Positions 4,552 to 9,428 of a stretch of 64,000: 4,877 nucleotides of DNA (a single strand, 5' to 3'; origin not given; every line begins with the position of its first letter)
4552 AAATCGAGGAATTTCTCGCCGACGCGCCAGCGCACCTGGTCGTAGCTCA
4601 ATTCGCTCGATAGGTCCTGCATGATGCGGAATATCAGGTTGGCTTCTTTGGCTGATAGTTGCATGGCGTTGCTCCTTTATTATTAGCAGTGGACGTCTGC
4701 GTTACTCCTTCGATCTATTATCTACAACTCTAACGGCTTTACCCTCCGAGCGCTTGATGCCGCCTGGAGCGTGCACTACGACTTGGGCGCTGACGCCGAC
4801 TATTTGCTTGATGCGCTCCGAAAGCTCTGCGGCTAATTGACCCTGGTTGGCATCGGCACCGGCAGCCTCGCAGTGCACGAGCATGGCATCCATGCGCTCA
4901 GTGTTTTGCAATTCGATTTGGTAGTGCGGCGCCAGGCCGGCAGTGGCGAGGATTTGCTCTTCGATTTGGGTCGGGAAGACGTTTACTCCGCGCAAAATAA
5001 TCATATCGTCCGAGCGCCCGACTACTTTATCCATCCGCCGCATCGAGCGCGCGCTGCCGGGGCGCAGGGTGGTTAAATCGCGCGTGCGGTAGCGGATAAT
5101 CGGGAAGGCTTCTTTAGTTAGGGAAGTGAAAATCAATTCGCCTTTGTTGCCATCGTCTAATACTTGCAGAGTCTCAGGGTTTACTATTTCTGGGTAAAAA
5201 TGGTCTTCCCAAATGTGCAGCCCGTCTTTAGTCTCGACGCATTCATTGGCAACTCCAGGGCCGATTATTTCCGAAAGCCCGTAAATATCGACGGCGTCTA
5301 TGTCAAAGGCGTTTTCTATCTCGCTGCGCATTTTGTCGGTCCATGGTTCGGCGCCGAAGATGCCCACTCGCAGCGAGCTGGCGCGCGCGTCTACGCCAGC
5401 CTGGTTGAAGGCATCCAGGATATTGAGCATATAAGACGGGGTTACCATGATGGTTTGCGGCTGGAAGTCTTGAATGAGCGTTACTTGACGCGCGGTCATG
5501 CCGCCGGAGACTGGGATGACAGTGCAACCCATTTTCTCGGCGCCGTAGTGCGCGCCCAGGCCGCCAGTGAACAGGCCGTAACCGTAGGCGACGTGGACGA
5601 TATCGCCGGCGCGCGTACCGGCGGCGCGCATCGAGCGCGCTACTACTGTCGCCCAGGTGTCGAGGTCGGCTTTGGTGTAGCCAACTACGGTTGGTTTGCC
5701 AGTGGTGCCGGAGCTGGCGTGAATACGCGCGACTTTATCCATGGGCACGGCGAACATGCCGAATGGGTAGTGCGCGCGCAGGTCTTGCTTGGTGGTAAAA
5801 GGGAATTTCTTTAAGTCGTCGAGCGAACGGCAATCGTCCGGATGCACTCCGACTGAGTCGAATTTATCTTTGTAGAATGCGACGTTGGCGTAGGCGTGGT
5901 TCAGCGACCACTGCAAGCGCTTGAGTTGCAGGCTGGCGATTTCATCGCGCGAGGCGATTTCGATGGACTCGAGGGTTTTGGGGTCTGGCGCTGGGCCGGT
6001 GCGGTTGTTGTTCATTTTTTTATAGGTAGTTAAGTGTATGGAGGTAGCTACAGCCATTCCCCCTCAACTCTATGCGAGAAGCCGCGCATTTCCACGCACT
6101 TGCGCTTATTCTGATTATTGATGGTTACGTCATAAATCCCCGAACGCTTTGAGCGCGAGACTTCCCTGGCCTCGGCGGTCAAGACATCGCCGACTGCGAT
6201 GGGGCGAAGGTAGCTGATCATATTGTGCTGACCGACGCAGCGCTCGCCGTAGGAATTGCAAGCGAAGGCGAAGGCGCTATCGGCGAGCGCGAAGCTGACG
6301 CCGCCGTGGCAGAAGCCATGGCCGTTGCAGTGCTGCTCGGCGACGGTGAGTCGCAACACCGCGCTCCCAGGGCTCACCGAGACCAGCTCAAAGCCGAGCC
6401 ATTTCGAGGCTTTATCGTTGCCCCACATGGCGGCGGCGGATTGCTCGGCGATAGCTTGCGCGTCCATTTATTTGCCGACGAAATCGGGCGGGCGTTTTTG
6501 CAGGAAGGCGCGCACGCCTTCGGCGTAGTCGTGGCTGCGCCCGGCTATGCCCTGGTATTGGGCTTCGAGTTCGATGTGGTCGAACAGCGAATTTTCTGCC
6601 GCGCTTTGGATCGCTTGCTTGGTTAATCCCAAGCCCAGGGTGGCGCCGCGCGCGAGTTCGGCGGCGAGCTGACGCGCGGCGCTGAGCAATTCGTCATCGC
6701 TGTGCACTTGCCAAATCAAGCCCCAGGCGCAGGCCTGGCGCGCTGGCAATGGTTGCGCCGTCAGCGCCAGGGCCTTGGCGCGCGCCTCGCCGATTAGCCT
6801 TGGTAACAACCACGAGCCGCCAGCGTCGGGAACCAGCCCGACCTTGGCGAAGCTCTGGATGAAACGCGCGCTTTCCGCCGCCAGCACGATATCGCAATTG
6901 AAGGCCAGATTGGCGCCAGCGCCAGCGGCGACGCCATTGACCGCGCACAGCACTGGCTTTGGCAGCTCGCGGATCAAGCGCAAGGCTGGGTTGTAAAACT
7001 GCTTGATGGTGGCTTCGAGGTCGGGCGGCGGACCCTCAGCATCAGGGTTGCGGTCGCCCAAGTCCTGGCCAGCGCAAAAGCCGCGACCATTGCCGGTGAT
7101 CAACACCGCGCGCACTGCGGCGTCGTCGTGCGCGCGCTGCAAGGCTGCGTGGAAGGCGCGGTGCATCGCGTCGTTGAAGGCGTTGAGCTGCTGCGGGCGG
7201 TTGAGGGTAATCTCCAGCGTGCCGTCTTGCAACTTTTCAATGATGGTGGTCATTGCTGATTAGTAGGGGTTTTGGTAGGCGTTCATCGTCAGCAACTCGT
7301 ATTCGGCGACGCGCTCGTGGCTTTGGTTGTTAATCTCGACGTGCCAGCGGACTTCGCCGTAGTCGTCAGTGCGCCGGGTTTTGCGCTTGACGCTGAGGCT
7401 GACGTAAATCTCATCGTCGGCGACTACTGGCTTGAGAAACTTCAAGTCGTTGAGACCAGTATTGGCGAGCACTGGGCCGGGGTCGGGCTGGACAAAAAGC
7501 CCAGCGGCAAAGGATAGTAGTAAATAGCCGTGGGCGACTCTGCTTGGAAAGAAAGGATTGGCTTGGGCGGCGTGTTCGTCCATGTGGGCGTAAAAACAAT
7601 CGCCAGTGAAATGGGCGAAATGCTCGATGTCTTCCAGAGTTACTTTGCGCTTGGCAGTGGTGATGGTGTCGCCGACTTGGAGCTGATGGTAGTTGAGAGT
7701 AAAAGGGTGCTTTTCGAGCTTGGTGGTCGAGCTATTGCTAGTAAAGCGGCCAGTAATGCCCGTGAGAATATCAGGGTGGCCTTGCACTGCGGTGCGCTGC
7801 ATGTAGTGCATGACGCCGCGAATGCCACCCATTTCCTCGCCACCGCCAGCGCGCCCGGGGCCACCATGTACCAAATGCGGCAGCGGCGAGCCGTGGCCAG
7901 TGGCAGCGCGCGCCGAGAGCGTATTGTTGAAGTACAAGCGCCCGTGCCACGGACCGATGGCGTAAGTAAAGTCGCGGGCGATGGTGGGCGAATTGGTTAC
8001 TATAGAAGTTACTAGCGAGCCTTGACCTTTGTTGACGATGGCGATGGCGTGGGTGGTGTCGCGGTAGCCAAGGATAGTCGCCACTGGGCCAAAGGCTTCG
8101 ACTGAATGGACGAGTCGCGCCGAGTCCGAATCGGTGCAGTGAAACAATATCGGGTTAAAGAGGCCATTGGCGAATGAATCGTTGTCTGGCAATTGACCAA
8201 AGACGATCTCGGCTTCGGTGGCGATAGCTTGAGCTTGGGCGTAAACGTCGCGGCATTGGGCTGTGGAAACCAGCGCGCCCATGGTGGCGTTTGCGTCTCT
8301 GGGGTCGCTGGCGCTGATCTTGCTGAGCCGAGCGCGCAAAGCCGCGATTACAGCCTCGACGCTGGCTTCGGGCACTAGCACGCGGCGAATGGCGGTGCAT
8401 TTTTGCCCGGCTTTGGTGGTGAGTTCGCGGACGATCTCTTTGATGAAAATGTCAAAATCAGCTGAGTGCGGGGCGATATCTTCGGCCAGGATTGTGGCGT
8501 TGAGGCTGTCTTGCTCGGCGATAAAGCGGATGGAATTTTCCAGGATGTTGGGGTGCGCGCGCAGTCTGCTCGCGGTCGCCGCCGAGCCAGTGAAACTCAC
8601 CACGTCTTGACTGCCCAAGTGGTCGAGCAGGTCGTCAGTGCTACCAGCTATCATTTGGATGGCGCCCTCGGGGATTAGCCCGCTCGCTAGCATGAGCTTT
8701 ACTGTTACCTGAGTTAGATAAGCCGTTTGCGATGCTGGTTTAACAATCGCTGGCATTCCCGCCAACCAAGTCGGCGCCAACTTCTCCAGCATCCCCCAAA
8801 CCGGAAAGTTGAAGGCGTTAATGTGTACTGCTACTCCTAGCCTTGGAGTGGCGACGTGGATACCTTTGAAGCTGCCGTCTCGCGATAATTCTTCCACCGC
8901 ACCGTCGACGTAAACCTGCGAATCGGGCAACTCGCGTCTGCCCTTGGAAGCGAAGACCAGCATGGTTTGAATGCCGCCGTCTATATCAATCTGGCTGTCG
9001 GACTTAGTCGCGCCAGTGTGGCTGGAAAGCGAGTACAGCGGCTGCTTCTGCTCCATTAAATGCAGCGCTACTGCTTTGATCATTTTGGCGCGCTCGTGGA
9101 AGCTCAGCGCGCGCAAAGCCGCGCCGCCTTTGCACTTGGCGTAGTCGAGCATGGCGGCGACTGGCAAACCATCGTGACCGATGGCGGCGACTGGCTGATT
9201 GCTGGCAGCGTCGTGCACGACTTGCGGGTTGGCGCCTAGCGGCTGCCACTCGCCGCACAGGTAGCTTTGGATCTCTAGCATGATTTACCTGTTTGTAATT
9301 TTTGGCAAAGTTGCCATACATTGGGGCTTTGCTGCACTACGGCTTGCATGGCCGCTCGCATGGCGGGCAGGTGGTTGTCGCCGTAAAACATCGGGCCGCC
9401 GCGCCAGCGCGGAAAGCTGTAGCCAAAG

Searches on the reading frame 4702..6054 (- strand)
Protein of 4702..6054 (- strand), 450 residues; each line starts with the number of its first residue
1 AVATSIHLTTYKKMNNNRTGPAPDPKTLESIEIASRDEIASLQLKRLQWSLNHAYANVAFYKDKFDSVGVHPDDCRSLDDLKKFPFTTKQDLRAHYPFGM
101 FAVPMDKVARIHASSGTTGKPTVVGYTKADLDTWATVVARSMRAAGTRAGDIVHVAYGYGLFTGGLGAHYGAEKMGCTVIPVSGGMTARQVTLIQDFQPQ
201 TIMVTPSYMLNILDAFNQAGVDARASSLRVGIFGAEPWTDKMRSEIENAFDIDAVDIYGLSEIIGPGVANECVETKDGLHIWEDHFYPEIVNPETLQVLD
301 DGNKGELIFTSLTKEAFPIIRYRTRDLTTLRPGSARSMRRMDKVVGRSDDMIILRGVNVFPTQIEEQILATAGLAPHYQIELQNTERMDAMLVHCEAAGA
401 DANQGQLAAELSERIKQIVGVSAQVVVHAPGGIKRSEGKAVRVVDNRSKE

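Call 52: search_protein_families(library=ncbifam, proteins=[window:4702-6054:-], max_evalue=1e-20)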
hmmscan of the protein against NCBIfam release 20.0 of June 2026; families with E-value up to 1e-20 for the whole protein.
window:4702-6054:- (450 aa): 6 families
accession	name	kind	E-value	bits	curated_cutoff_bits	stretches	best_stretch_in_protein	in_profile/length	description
TIGR02155.1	PA_CoA_ligase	equivalog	1e-208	693.1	646.3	1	32-447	1-422/422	phenylacetate--CoA ligase PaaK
NF041878.1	paak_haloarch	equivalog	8.1e-162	538.6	700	1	29-447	3-427/427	phenylacetate--CoA ligase PaaK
NF053551.1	FlxY_rubin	equivalog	8.4e-56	189.5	520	1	31-435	1-407/424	flexirubin biosynthesis putative acyl-CoA ligase FlxY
NF045666.1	DVU1553_fam_AMP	equivalog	3.3e-50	171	300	1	32-347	16-330/331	DVU_1553 family AMP-dependent CoA ligase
NF041217.1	BagE_FevW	exception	8.2e-46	156.8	800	1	36-433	10-392/424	bagremycin/ferroverdin synthetase BagE/FevW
TIGR03335.1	F390_ftsA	equivalog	2.1e-38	132.2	458.7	1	30-328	5-306/445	coenzyme F390 synthetase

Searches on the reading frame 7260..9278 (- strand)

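Call 52: search_protein_families(library=ncbifam, proteins=[window:7260-9278:-], max_evalue=1e-20)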
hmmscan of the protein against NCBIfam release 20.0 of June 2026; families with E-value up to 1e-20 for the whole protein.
window:7260-9278:- (672 aa): 32 families (the best 25 are shown)
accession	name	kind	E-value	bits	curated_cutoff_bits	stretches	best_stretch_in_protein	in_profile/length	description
TIGR02278.1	PaaN-DH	equivalog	6.6e-284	943.2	562.8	1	3-667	1-663/664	phenylacetic acid degradation bifunctional protein PaaZ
NF008868.0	PRK11903.1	equivalog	1e-173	578.8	444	1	2-509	4-515/521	3,4-dehydroadipyl-CoA semialdehyde dehydrogenase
TIGR01804.1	BADH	equivalog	3.9e-35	121.2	668.6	1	55-430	51-413/467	betaine-aldehyde dehydrogenase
NF006916.0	PRK09407.1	equivalog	3e-34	118.5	521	1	54-498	71-490/526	succinic semialdehyde dehydrogenase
NF052305.1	DioxValDhHalo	equivalog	7.9e-32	110.8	750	1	47-439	51-429/483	2,5-dioxovalerate dehydrogenase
NF010000.0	PRK13473.1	subfamily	3.6e-31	108.3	615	1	54-457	54-439/475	aminobutyraldehyde dehydrogenase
NF040869.1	G3PDH_Arch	equivalog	7.1e-31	107.4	780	1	4-436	21-438/502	NADP-dependent glyceraldehyde-3-phosphate dehydrogenase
NF002852.0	PRK03137.1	subfamily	8e-31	107.4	648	1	57-461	91-479/514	L-glutamate gamma-semialdehyde dehydrogenase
NF040648.1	lactal_redase_Meth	equivalog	1.4e-30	106.7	650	1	53-434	47-407/463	lactaldehyde dehydrogenase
NF008869.0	PRK11904.1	equivalog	1.6e-30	105.7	747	1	53-497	600-1023/1042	bifunctional proline dehydrogenase/L-glutamate gamma-semialdehyde dehydrogenase PutA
NF042993.1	AlphKGSA_gudD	equivalog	8.1e-30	104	770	1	5-430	6-420/481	alpha-ketoglutaric semialdehyde dehydrogenase GucD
TIGR01780.1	SSADH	subfamily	2.9e-29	102.3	646.35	1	51-429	31-393/448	succinate-semialdehyde dehydrogenase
NF047626.1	SulfactDhSafD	equivalog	3.2e-29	102.3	700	1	50-436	34-401/454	sulfoacetaldehyde dehydrogenase SafD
TIGR01238.1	D1pyr5carbox3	equivalog_domain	6.9e-29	100.7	485.2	1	53-453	88-463/500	L-glutamate gamma-semialdehyde dehydrogenase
NF009725.0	PRK13252.1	equivalog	9.9e-29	100.1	593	1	51-435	56-426/488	betaine-aldehyde dehydrogenase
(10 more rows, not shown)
